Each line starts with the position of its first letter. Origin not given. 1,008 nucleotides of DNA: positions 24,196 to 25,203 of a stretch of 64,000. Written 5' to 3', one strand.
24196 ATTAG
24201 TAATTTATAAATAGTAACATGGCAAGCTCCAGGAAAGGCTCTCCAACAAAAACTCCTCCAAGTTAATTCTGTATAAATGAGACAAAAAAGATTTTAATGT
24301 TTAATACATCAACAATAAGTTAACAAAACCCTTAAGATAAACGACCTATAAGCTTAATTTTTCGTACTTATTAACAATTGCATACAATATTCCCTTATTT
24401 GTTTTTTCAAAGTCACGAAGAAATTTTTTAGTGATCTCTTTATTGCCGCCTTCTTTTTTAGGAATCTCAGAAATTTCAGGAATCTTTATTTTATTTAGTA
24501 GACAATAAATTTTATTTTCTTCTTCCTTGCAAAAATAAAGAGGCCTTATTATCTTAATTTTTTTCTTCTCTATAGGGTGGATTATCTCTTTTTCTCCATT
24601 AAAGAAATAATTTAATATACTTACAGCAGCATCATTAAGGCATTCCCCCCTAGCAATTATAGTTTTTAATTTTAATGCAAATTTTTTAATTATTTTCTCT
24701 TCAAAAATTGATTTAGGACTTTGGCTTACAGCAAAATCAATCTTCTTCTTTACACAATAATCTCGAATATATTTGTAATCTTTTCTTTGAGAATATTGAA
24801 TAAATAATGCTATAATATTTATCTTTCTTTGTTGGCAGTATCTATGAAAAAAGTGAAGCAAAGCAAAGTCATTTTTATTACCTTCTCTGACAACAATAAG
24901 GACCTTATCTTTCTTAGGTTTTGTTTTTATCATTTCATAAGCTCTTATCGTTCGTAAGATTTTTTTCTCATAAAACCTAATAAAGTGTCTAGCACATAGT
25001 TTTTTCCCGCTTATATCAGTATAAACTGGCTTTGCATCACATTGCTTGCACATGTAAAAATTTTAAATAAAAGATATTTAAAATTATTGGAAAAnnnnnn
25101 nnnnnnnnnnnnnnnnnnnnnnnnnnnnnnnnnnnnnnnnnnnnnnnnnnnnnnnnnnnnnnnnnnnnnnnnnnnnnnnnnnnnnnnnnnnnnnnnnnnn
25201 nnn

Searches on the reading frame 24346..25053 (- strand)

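Call 3: search_protein_families(library=pfam, proteins=[window:24346-25053:-], max_evalue=0.1)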
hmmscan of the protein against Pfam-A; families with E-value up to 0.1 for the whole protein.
window:24346-25053:- (235 aa): 1 family
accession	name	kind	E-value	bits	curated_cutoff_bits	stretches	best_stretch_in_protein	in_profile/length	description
PF01171.26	ATP_bind_3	-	0.0011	19.2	27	1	63-190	13-162/182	PP-loop family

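Call 15: search_protein_families(library=ncbifam, proteins=[window:24346-25053:-], max_evalue=0.1)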
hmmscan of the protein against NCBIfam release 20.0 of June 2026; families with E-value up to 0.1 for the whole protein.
window:24346-25053:- (235 aa): 5 families
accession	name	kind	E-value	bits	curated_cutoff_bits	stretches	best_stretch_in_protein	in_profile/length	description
NF047749.1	tRNAThiolNcsA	equivalog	8.5e-10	38.2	500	1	2-86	3-91/322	tRNA 2-thiolation protein NcsA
NF049949.1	tRNAsynTtuAPyrococ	equivalog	4.3e-09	35.9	450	2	2-103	3-101/292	tRNA-5-methyluridine(54) 2-sulfurtransferase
NF007972.0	PRK10696.1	equivalog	1.1e-07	31.4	272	2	145-228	160-246/295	tRNA 2-thiocytidine(32) synthetase TtcA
TIGR00269.1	TIGR00269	hypoth_equivalog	1e-06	29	62.75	1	166-233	1-67/104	TIGR00269 family protein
TIGR02432.1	lysidine_TilS_N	equivalog_domain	0.002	18.1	93.6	0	63-191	13-167/189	tRNA lysidine(34) synthetase TilS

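Call 27: search_protein_families(library=padloc, proteins=[window:24346-25053:-], max_evalue=0.01)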
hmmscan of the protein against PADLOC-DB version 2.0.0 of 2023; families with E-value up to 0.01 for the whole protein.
window:24346-25053:- (235 aa): 0 families
